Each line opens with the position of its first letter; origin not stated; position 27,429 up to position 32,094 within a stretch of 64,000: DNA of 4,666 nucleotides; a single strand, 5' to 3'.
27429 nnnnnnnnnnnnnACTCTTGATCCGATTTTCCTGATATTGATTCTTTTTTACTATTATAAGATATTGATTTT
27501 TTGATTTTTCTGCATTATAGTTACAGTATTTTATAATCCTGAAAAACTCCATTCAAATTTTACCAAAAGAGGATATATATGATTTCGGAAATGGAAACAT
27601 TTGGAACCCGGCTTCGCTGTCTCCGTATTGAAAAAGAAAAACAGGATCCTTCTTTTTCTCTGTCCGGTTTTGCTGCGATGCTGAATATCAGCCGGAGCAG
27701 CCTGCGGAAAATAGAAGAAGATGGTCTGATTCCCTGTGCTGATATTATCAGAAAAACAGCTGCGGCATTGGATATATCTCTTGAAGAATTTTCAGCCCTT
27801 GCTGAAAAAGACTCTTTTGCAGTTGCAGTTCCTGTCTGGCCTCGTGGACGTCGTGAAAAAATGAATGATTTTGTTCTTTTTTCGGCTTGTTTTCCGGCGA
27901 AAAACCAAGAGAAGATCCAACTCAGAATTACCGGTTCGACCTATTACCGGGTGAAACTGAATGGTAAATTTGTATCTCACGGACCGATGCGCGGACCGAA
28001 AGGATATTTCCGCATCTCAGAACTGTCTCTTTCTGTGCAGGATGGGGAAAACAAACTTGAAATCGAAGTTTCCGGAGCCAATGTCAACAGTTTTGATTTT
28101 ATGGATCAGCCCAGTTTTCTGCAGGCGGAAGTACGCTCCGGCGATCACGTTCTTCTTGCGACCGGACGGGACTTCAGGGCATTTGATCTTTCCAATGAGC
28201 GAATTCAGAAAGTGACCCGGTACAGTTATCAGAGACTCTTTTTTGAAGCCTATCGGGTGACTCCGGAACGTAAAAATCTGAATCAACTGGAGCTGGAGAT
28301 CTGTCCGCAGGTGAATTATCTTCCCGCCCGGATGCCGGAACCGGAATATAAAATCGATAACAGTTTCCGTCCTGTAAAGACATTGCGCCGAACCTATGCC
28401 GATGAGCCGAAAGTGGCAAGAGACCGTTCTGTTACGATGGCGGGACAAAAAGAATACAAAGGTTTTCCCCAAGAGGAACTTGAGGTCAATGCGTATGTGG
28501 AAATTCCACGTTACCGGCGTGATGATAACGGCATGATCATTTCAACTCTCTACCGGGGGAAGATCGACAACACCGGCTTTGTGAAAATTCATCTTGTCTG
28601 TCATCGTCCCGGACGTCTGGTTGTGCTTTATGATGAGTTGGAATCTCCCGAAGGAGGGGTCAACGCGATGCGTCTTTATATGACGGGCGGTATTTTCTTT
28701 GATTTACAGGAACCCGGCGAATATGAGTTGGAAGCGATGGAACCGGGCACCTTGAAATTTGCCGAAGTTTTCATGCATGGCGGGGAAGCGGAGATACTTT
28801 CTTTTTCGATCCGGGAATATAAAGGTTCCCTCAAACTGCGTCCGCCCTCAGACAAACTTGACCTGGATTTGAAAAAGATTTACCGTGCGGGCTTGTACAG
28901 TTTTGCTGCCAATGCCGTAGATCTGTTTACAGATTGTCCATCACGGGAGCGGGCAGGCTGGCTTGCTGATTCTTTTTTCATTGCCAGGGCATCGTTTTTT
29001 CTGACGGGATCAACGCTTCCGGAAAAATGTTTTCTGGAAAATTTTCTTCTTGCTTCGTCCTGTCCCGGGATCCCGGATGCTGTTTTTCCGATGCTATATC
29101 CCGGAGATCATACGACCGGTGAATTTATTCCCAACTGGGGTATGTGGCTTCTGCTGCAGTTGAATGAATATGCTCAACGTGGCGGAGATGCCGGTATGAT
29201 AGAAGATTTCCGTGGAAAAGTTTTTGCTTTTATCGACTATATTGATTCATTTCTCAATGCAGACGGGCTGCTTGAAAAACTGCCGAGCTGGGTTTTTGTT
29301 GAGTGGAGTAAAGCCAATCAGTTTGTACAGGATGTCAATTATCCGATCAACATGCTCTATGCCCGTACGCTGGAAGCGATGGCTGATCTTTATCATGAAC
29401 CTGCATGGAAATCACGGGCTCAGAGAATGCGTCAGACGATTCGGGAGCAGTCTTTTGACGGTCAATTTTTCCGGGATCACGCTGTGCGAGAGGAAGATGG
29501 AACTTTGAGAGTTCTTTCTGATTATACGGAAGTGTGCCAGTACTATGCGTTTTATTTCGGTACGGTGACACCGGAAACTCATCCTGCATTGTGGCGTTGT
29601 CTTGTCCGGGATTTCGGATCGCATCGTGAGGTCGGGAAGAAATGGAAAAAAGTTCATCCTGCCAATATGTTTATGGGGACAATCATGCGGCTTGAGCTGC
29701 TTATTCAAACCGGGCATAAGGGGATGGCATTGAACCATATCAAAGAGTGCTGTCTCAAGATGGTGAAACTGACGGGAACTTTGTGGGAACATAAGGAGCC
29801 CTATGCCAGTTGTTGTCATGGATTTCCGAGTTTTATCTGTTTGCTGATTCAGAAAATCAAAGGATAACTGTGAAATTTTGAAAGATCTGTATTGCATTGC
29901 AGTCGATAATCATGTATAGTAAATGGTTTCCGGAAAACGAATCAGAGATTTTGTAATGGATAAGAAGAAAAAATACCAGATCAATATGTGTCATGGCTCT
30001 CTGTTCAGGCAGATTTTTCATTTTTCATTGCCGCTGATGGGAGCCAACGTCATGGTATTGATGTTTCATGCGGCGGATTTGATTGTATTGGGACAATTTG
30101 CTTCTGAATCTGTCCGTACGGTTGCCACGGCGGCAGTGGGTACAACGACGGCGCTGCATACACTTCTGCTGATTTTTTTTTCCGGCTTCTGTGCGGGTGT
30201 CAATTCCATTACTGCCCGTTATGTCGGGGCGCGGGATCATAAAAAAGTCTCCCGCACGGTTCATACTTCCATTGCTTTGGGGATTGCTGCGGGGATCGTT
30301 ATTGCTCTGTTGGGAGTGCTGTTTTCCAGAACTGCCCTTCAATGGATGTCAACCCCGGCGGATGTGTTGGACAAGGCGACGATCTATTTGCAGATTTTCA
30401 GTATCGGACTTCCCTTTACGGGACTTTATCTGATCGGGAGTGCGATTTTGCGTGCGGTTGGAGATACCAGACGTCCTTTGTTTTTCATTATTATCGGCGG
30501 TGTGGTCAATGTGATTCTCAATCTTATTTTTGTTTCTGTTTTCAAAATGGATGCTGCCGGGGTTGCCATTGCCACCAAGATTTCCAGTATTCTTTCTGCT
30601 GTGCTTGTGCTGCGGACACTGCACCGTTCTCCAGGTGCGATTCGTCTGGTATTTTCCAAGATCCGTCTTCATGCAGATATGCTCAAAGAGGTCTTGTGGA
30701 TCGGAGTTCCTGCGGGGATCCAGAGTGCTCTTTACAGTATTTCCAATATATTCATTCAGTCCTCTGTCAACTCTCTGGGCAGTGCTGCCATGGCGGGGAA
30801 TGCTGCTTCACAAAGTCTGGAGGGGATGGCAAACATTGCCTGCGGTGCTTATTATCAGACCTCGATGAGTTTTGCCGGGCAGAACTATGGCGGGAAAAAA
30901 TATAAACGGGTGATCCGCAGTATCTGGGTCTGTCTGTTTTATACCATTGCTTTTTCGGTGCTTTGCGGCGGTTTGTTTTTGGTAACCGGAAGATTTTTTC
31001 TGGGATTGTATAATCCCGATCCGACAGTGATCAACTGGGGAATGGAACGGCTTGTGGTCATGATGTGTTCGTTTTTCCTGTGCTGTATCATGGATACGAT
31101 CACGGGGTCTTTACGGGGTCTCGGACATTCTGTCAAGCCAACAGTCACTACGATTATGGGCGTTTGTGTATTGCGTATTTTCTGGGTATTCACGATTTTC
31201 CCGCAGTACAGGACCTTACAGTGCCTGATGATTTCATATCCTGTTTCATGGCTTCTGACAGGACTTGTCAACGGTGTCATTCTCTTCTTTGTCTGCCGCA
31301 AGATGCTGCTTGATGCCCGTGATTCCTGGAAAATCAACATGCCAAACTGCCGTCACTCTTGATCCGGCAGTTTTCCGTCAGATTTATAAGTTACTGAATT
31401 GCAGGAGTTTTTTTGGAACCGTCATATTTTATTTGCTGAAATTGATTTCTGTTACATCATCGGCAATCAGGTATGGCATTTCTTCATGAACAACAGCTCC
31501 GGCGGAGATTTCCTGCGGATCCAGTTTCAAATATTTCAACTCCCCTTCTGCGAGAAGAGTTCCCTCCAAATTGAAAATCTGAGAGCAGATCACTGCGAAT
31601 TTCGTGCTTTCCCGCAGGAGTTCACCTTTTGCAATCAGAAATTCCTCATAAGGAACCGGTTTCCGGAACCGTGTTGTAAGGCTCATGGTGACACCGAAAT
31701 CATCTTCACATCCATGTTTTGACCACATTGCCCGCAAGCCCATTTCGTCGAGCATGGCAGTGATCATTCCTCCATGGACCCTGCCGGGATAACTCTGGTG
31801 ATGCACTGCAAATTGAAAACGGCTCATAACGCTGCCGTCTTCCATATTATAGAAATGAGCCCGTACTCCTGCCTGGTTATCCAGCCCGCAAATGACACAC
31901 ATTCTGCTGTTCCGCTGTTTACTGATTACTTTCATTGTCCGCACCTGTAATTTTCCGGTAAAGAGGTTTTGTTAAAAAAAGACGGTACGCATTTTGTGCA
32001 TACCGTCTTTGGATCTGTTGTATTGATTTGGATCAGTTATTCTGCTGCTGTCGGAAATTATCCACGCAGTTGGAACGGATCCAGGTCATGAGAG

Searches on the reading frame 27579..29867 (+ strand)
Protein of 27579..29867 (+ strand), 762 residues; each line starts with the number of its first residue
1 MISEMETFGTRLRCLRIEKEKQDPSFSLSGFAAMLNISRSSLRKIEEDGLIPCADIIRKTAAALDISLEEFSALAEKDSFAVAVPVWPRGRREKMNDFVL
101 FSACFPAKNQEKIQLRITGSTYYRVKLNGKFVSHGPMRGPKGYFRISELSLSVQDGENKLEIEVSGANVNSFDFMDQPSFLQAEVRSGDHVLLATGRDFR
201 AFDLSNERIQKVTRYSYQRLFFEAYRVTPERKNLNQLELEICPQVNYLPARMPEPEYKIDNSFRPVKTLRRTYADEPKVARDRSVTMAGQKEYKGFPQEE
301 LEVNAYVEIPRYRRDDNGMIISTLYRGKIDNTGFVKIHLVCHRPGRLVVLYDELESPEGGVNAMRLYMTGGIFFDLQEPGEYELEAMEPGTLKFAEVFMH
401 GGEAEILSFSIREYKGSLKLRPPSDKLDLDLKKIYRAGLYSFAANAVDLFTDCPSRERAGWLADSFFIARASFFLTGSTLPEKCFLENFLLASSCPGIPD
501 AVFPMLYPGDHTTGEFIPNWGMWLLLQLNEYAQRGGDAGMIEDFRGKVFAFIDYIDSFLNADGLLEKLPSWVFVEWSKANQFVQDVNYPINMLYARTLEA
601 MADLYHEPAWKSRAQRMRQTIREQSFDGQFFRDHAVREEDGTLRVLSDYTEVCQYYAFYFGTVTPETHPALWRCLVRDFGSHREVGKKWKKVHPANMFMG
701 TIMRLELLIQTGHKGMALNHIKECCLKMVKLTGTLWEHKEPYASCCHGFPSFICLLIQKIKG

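Call 25: search_protein_families(library=pfam, proteins=[window:27579-29867:+], max_evalue=0.0001)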
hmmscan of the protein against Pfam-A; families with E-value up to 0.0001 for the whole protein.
window:27579-29867:+ (762 aa): 1 family
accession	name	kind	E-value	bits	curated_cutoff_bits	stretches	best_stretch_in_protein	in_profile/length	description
PF17389.8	Bac_rhamnosid6H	-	2.8e-15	56.9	24.5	1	430-721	12-288/339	Bacterial alpha-L-rhamnosidase 6 hairpin glycosidase domain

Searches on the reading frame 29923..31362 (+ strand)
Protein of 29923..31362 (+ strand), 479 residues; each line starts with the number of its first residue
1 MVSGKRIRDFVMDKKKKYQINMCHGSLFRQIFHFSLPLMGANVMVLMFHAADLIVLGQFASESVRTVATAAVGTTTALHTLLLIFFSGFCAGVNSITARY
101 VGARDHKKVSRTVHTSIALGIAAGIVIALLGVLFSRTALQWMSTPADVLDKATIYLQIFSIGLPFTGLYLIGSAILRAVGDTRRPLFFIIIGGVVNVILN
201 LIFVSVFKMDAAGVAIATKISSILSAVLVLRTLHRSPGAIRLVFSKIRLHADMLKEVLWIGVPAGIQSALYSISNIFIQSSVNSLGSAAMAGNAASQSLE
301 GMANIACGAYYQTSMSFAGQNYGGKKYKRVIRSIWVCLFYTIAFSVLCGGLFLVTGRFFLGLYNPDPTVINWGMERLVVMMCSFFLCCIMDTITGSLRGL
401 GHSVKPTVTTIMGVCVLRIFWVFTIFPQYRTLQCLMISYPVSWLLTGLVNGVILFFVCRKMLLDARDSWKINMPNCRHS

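Call 25: search_protein_families(library=pfam, proteins=[window:29923-31362:+], max_evalue=0.0001)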
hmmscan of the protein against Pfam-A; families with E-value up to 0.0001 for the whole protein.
window:29923-31362:+ (479 aa): 1 family
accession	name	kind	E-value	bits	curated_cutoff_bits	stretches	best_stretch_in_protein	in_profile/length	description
PF01554.23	MatE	-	3.2e-40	137.9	24.9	2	37-202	1-161/161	MatE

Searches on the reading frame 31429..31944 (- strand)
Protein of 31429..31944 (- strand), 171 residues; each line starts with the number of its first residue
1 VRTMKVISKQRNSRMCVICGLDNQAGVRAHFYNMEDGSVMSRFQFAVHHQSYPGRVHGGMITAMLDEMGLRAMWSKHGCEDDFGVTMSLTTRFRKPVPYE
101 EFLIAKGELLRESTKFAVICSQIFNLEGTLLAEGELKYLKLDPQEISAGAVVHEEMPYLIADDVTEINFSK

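Call 25: search_protein_families(library=pfam, proteins=[window:31429-31944:-], max_evalue=0.0001)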
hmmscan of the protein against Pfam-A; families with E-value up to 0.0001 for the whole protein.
window:31429-31944:- (171 aa): 1 family
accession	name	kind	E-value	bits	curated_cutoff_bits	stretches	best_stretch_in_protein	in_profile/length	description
PF03061.28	4HBT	-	2.1e-09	38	20.6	1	54-131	2-78/79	Thioesterase superfamily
